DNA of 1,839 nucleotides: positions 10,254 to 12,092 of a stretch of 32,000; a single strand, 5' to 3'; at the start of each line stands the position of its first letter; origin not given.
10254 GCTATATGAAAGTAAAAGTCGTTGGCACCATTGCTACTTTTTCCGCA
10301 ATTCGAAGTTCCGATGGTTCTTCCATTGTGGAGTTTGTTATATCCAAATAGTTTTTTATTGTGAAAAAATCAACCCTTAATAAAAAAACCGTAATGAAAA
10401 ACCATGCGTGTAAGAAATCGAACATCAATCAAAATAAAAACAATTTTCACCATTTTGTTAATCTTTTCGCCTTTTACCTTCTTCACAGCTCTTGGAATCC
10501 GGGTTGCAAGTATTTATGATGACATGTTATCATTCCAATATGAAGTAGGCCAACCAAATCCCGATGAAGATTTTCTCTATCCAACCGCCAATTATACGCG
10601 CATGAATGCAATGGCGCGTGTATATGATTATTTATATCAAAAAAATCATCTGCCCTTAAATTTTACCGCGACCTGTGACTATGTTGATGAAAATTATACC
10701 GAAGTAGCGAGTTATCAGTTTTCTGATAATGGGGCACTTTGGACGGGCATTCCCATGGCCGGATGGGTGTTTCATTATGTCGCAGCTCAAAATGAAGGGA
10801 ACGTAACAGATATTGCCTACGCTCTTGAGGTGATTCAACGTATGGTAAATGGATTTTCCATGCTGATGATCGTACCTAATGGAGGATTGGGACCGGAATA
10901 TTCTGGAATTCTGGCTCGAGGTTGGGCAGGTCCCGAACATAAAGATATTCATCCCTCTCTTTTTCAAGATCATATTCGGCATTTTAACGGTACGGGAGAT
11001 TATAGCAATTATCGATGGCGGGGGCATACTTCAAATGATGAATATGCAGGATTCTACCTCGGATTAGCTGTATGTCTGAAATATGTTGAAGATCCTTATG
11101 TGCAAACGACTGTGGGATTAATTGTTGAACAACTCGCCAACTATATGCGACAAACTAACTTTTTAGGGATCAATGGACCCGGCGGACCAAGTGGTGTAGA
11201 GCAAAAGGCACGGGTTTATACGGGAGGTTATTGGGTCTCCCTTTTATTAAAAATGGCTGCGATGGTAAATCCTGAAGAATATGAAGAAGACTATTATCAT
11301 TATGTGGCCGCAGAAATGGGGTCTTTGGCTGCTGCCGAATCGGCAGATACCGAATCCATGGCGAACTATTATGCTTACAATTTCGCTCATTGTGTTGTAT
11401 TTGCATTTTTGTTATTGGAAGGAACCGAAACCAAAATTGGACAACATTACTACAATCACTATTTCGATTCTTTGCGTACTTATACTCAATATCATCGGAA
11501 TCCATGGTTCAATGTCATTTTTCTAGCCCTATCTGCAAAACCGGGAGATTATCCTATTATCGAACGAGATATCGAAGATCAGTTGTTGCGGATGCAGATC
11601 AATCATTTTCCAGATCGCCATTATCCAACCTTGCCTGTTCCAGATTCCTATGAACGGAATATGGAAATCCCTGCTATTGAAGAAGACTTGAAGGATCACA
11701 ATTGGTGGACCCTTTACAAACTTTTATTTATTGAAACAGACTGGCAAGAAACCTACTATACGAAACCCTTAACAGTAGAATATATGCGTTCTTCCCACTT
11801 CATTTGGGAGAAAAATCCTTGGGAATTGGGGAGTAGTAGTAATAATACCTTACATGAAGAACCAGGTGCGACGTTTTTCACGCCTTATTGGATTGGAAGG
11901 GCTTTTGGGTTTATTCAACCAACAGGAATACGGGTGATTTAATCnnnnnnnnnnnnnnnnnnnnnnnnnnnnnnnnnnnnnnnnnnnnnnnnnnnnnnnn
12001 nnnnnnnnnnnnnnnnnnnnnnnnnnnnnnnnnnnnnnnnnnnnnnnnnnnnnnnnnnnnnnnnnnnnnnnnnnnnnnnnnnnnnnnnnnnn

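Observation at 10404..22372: Mirror-image duplicated A-B gene cassette bracketing an MFS / ceramidase-like / 2x PAP2 core: candidate undescribed envelope-lipid system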

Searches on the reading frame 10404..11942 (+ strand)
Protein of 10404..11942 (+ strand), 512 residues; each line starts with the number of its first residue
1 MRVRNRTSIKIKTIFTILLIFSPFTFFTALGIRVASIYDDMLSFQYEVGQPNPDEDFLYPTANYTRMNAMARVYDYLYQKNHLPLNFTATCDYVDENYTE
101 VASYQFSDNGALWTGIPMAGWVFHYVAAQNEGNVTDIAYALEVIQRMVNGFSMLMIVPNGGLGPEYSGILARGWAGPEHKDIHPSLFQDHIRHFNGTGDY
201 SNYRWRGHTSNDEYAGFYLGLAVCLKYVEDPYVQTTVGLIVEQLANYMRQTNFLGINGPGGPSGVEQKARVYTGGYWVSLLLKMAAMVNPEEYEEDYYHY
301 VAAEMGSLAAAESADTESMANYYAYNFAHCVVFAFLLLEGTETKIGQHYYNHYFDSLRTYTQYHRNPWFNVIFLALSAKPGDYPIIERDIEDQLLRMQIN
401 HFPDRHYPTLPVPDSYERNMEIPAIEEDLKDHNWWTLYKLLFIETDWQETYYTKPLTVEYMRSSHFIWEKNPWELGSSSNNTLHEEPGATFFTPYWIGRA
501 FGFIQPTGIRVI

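Call 7: search_protein_families(library=pfam, proteins=[window:10404-11942:+], max_evalue=0.1)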
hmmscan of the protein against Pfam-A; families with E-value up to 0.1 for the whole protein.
window:10404-11942:+ (512 aa): 0 families

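Call 8: search_protein_families(library=ncbifam, proteins=[window:10404-11942:+], max_evalue=0.1)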
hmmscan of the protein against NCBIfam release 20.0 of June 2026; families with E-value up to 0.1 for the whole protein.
window:10404-11942:+ (512 aa): 1 family
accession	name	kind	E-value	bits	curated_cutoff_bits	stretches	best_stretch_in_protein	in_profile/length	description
NF006938.0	PRK09420.1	equivalog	0.094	11.1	486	0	71-145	37-109/648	bifunctional 2',3'-cyclic-nucleotide 2'-phosphodiesterase/3'-nucleotidase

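Call 9: find_homologous_proteins(query=window:10404-11942:+)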
Query window:10404-11942:+ (512 aa): 74 proteins with E <= 0.001 among 4687 candidates.
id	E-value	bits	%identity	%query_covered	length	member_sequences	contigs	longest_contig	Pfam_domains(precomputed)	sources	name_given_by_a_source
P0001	0.0e+0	1216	100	100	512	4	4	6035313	-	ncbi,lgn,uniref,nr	ncbi:hypothetical protein NEF87_002862 [Candidatus Lokiarchaeum ossiferum]|uniref:Alginate lyase dom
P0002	3.6e-287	972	78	100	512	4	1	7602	-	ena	-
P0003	1.3e-281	953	77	100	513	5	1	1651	-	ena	-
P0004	3.8e-248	843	68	100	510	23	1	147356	-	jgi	jgi:hypothetical protein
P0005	2.0e-233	794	75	87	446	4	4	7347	-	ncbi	ncbi:MAG: hypothetical protein ACTSWX_06935, partial [Promethearchaeota archaeon]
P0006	2.2e-193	662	56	100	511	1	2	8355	-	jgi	jgi:hypothetical protein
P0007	9.3e-190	650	58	97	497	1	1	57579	-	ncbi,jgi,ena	-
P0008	4.2e-187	641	57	97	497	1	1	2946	-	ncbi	-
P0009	7.9e-187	640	58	93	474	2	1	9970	-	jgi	jgi:hypothetical protein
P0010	2.4e-176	606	55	100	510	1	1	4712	-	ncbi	-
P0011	9.5e-172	591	53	100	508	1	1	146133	-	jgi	jgi:hypothetical protein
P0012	3.8e-167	575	52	99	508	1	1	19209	-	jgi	jgi:hypothetical protein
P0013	1.1e-165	571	52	96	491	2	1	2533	-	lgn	-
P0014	2.2e-160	553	50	100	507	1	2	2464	-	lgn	-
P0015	1.8e-159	550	49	98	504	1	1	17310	-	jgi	jgi:hypothetical protein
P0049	2.8e-115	404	40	100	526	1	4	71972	-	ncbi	ncbi:MAG: hypothetical protein Q6373_010260 [Candidatus Sigynarchaeota archaeon]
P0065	3.4e-94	335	35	99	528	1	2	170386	-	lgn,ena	-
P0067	5.3e-92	327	34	100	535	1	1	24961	-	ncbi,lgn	ncbi:MAG: hypothetical protein ACFFCS_07205 [Candidatus Hodarchaeota archaeon]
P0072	7.1e-59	218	31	99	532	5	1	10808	-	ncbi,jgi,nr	ncbi:MAG TPA: hypothetical protein VKK79_04040 [Candidatus Lokiarchaeia archaeon]|nr:hypothetical pr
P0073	5.4e-8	50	22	86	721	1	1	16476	-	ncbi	-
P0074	2.8e-5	41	22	79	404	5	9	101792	-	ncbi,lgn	-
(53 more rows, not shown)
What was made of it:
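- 10404..11942 (+): A: type-II signal-anchored (alpha/alpha)6-barrel protein (NEF87_002862), predicted to be an outward-facing carbohydrate-active enzyme. 74 Asgard homologues (call 9).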

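Call 10: search_solved_structures(query=window:10404-11942:+, max_evalue=10)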
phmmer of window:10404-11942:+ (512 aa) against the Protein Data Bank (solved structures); distinct sequences matched with E-value up to 10: 0.

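Call 20: predict_structure(alignment_id=A1)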
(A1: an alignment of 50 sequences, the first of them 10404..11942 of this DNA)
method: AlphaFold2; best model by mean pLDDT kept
length: 512 residues; sequences in the alignment: 50
mean_pLDDT: 94.1   pTM: 0.92
mean pLDDT of the five models: 94.1, 93.6, 93.0, 93.0, 92.4
residues with pLDDT >= 90: 440; 70-90: 66; 50-70: 6; < 50: 0
segments of 3 or more residues with pLDDT < 50: none
pLDDT, mean of each block of 10 residues (from residue 1): 69 91 91 93 94 92 97 98 96 96 94 97 99 98 98 97 96 96 95 95 95 96 99 99 97 90 88 91 98 97 86 89 95 98 96 95 97 98 97 97 94 94 93 90 88 95 92 87 96 98 97 81
secondary structure, 60 per line:
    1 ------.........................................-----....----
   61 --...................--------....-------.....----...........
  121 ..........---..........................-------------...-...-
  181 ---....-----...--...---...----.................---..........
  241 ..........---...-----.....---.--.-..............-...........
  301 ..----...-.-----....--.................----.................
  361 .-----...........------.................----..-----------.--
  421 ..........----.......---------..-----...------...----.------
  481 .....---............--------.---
elements in order: H7-47 H53-56 H64-81 E90-93 E101-105 H110-130 H134-159 E173-175 H184-187 E193-195 E204-206 H211-227 H231-250 E254-256 E262-266 H275-288 H290-302 H317-320 H323-339 H344-361 H367-377 H384-400 H421-430 H435-441 E481-485 H489-500
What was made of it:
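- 10404..11942 (+): AF2 model pLDDT 94.1, pTM 0.92, with helix 7-47 followed by the barrel (call 20).
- The model has pLDDT 94 (call 20). A is membrane-tethered on a short stalk, which suits membrane-proximal rather than bulk polymer substrates (call 20).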

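Call 25: fold_search(model_id=the predicted structure, library=pdb)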
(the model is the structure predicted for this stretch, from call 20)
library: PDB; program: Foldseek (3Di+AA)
matches with E <= 10: 362; with E <= 0.001: 2
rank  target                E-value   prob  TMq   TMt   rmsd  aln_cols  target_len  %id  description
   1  1ia6                  5.4e-04  1.00  0.38  0.44  11.4       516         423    8  CRYSTAL STRUCTURE OF THE CELLULASE CEL9M OF C. CELLULOLYTICUM (released 2002-10-30)
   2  1ia7_A                6.1e-04  1.00  0.35  0.40  10.0       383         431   11  CRYSTAL STRUCTURE OF THE CELLULASE CEL9M OF C. CELLULOLYTICIUM IN COMPLEX WITH CELLOBIOSE (released 2002-10-30)
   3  1ks8                  8.2e-03  1.00  0.40  0.46  12.6       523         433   10  The structure of Endoglucanase from termite, Nasutitermes takasagoensis, at pH 2.5. (released 2003-01-21)
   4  5gy0_A                9.4e-03  1.00  0.39  0.35  12.3       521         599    8  Crystal structure of endoglucanase CelQ from Clostridium thermocellum complexed with cellotetraose (released 2017-09-27)
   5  5gy1_A                1.1e-02  0.99  0.39  0.35  12.5       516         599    8  Crystal structure of endoglucanase CelQ from Clostridium thermocellum complexed with cellotriose (released 2017-09-27)
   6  1k72_A                1.2e-02  0.99  0.40  0.34  12.8       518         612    8  The X-ray Crystal Structure Of Cel9G Complexed With cellotriose (released 2003-07-15)
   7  1g87_A                1.6e-02  0.99  0.39  0.34  11.9       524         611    8  THE CRYSTAL STRUCTURE OF ENDOGLUCANASE 9G FROM CLOSTRIDIUM CELLULOLYTICUM (released 2003-07-15)
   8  4c1s_A                2.0e-02  0.99  0.35  0.44  12.2       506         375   10  Glycoside hydrolase family 76 (mannosidase) Bt3792 from Bacteroides thetaiotaomicron VPI-5482 (released 2013-11-13)
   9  2xfg_A                2.3e-02  0.98  0.38  0.42  12.8       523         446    9  Reassembly and co-crystallization of a family 9 processive endoglucanase from separately expressed GH9 and CBM3c modul (released 2011-06-22)
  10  5gxx_A                2.5e-02  0.98  0.38  0.34  13.1       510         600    8  Crystal structure of endoglucanase CelQ from Clostridium thermocellum complexed with Tris (released 2017-09-27)
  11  8ihy                  2.5e-02  0.98  0.37  0.43  13.3       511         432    9  X-ray crystal structure of Q387E mutant of endo-1,4-beta glucanase from Eisenia fetida (released 2023-12-06)
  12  1g87_B                2.5e-02  0.97  0.37  0.32  12.8       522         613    8  THE CRYSTAL STRUCTURE OF ENDOGLUCANASE 9G FROM CLOSTRIDIUM CELLULOLYTICUM (released 2003-07-15)
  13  7tem_A                2.8e-02  0.98  0.31  0.37   7.9       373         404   11  Crystal Structure of the Putative Exported Protein YPO2471 from Yersinia pestis (released 2022-01-19)
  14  5opj                  2.9e-02  0.91  0.31  0.22  15.9       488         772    9  Beta-L-arabinofuranosidase (released 2018-02-28)
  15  8ihw                  3.1e-02  0.98  0.38  0.43  12.6       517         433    9  X-ray crystal structure of D43R mutant of endo-1,4-beta glucanase from Eisenia fetida (released 2023-12-06)
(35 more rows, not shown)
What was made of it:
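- On Glycoside hydrolase family 9: GH9 is the best Foldseek hit (1ia6, E 5.4e-4), but TM-score is 0.38-0.44, rmsd is above 10 A and identity is 8-11% (call 25).
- On Glycoside hydrolase family 76: Foldseek E 0.02 or worse (call 25).
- Closest known: . Same: A has the same overall toroid fold (call 25).
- Foldseek places it among (alpha/alpha)6 carbohydrate enzymes: GH9 at E 5e-4, then GH76, GH146 and AGE epimerases (call 25). The fold match of A is weak (TM-score 0.38-0.44, identity 8-11%, call 25), so even 'carbohydrate-active' is an inference from fold class.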

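Call 26: find_encoding_contigs(protein=P0067, flank=10000, max_places=1)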
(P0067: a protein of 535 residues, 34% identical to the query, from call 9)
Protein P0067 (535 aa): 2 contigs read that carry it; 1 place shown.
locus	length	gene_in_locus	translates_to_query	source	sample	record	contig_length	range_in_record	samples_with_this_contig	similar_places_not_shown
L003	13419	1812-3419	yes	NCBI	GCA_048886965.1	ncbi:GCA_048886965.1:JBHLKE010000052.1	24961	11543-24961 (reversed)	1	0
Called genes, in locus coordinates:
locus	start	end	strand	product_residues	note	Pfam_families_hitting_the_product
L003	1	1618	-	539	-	PF10102:DUF2341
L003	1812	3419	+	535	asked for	-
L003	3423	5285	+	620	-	-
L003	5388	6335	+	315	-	PF03747:ADP_ribosyl_GH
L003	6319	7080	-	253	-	PF04029:2-ph_phosp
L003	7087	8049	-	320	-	PF03130:HEAT_PBS (faint), PF12717:Cnd1 (faint), PF13646:HEAT_2, PF13513:HEAT_EZ (faint), PF02985:HEAT (faint), PF13646:HEAT_2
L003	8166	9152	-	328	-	PF00005:ABC_tran, PF13401:AAA_22 (faint), PF02463:SMC_N (weak), PF13304:AAA_21 (weak)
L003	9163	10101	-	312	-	-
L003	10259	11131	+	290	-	PF03009:GDPD, PF13653:GDPD_2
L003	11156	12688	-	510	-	PF07690:MFS_1, PF00083:Sugar_tr (faint), PF13347:MFS_2, PF03209:PUCC (weak), PF07690:MFS_1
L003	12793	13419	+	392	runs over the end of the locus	PF00155:Aminotran_1_2, PF00266:Aminotran_5 (weak), PF01041:DegT_DnrJ_EryC1 (faint), PF01053:Cys_Met_Meta_PP (weak)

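Call 28: find_encoding_contigs(protein=P0049, flank=10000, max_places=1)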
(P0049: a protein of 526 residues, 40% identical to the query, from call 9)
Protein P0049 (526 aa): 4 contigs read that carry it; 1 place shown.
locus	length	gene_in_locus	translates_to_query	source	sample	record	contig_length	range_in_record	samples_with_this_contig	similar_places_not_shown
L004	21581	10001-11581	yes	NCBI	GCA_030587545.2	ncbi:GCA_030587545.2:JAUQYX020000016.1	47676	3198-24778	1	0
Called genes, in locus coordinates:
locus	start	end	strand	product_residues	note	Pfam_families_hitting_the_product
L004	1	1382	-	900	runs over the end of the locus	PF01624:MutS_I, PF05188:MutS_II, PF05192:MutS_III, PF05190:MutS_IV, PF00488:MutS_V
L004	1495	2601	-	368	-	PF14520:HHH_5, PF00154:RecA_N, PF08423:Rad51, PF13481:AAA_25 (weak)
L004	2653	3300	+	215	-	PF14196:ATC_hydrolase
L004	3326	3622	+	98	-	-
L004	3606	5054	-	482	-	PF02878:PGM_PMM_I, PF02879:PGM_PMM_II, PF02880:PGM_PMM_III, PF00408:PGM_PMM_IV (weak)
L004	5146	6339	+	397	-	PF00465:Fe-ADH, PF13685:Fe-ADH_2 (weak), PF25137:ADH_Fe_C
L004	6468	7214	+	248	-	-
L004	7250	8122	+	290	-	PF00037:Fer4 (weak), PF12797:Fer4_2 (faint), PF12838:Fer4_7, PF13187:Fer4_9, PF13237:Fer4_10, PF14697:Fer4_21, PF00037:Fer4 (weak), PF00881:Nitroreductase, +6 more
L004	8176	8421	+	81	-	-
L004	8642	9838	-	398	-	PF03663:Glyco_hydro_76 (weak)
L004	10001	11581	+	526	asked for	-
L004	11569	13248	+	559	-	-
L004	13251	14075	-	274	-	-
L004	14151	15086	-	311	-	PF00514:Arm (faint), PF12717:Cnd1 (faint), PF02985:HEAT (faint), PF13513:HEAT_EZ (faint), PF13646:HEAT_2, PF03130:HEAT_PBS (faint), PF25786:HEAT_GCN1_C (faint), PF13646:HEAT_2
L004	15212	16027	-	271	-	PF14080:DUF4261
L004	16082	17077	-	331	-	PF00005:ABC_tran, PF13304:AAA_21 (faint), PF02463:SMC_N (weak)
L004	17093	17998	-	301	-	-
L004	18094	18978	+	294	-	PF03009:GDPD, PF13653:GDPD_2 (faint)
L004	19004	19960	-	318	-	-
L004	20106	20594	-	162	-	-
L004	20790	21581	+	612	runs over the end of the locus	PF00501:AMP-binding, PF13193:AMP-binding_C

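Call 29: find_encoding_contigs(protein=P0065, flank=10000, max_places=1)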
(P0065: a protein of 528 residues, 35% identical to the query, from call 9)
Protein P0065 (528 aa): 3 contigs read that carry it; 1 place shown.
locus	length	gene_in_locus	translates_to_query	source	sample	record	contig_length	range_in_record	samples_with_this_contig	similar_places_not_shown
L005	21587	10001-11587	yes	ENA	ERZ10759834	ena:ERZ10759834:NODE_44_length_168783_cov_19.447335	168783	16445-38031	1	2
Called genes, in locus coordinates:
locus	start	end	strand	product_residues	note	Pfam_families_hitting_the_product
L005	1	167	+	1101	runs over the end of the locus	PF13320:GH123_cat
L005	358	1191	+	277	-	-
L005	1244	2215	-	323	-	-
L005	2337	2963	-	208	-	PF00352:TBP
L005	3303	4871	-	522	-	PF00070:Pyr_redox (faint), PF00890:FAD_binding_2 (faint), PF01266:DAO (faint), PF12831:FAD_oxidored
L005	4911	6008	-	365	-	-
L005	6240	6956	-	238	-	PF02525:Flavodoxin_2 (weak), PF03358:FMN_red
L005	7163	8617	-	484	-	PF16656:Pur_ac_phosph_N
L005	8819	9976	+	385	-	PF01208:URO-D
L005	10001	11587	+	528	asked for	-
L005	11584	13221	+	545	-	-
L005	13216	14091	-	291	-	PF12724:Flavodoxin_5 (weak), PF12838:Fer4_7 (faint), PF14697:Fer4_21 (faint), PF00037:Fer4 (faint), PF13237:Fer4_10 (weak), PF13187:Fer4_9 (weak), PF13484:Fer4_16 (faint)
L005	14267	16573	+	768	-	PF05048:NosD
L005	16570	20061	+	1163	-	-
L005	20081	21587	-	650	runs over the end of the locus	PF00072:Response_reg, PF00989:PAS (faint), PF02518:HATPase_c, PF00072:Response_reg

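Call 36: search_protein_families(library=pfam, alignment_id=A1, max_evalue=1)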
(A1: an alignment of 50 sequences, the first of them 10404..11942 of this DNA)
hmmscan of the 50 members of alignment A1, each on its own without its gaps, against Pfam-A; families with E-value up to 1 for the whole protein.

A. member 1, window:10404-11942:+ (512 aa): 0 families

B. families by the number of members that match (of 50 scanned): 18 families
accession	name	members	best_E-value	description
PF21869.3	Dit-like_CBM2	1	0.013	Distal tail component, second carbohydrate binding domain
PF13755.11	Sensor_TM1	1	0.032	Sensor N-terminal transmembrane domain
PF07799.17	DUF1643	1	0.08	Protein of unknown function (DUF1643)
PF05408.17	Peptidase_C28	1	0.091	Foot-and-mouth virus L-proteinase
PF10958.13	DUF2759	1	0.094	Protein of unknown function (DUF2759)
PF11282.13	DUF3082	1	0.1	Protein of unknown function (DUF3082)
PF15086.11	UPF0542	1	0.11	Uncharacterised protein family UPF0542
PF17441.7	DUF5419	1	0.11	Family of unknown function (DUF5419)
PF09453.15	HIRA_B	1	0.11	HIRA B motif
PF13100.11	OstA_2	1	0.11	OstA-like protein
PF12730.13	ABC2_membrane_4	1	0.15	ABC-2 family transporter protein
PF17257.7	DUF5323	1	0.17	Family of unknown function (DUF5323)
PF24817.1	WD40_WDHD1_1st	1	0.21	WDHD1 first WD40 domain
PF17568.7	DUF5474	1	0.22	Family of unknown function (DUF5474)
PF01277.22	Oleosin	1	0.24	Oleosin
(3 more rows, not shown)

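Call 39: search_protein_families(library=pfam, proteins=[P0073, P0074, P0072], max_evalue=0.1)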
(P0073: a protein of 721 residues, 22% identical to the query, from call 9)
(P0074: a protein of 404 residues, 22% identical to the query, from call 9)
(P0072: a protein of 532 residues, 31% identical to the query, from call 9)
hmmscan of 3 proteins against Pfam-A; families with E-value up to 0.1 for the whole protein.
P0073 (721 aa): 0 families

P0074 (404 aa): 0 families

P0072 (532 aa): 0 families

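Call 44: search_protein_representatives(alignment_id=A1)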
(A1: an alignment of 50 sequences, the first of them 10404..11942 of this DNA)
Query: 50 sequences, 508 profile positions. Proteins with E-value up to 0.001 (for the whole library): 1055; up to 1e-10: 506; up to 1e-30: 62. The best 150 are listed.
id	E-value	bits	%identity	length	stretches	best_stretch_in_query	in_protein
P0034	1.1e-206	704.0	-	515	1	5-507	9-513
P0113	1.2e-202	690.7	-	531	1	1-506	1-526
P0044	5.7e-197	671.9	-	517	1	1-507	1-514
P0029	4.1e-187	639.4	-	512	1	13-506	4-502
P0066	1.4e-173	594.8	-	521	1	1-503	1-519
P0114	1.3e-171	588.3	-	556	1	1-507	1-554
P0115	2.9e-161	554.1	-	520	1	1-501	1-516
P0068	2.1e-139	482.0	-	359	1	149-506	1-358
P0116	3.2e-138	478.1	-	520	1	1-502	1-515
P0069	3.7e-138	477.9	-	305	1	1-303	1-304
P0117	2.7e-137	475.0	-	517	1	1-505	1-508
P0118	1.3e-134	466.2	-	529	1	1-499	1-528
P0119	3.5e-124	431.8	-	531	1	1-501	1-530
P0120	4.5e-116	405.0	-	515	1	1-501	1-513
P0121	2.4e-115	402.6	-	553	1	1-501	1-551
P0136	5.1e-69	249.8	-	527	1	4-502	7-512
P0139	9.0e-62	225.9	-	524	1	15-500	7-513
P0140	2.4e-57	211.3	-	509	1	13-502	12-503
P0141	4.6e-52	193.9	-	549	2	14-392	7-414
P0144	1.7e-50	188.7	-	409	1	9-393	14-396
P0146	9.0e-48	179.7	-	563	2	91-499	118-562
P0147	4.4e-45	170.8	-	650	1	12-502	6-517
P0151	2.6e-42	161.7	-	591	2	104-501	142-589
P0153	1.2e-39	152.9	-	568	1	2-498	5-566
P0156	1.3e-36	142.9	-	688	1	62-500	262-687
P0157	4.4e-35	137.8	-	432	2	45-391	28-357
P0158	6.2e-35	137.4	-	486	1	57-502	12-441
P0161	1.1e-33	133.3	-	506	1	63-502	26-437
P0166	3.0e-31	125.2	-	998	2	62-392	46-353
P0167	3.1e-31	125.1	-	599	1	14-500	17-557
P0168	3.5e-31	125.0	-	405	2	71-389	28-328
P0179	1.3e-28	116.5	-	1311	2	76-393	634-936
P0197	3.2e-27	111.9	-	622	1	10-503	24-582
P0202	1.7e-26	109.5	-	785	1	100-474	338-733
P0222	1.5e-24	103.1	-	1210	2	62-375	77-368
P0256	6.6e-22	94.4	-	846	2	202-502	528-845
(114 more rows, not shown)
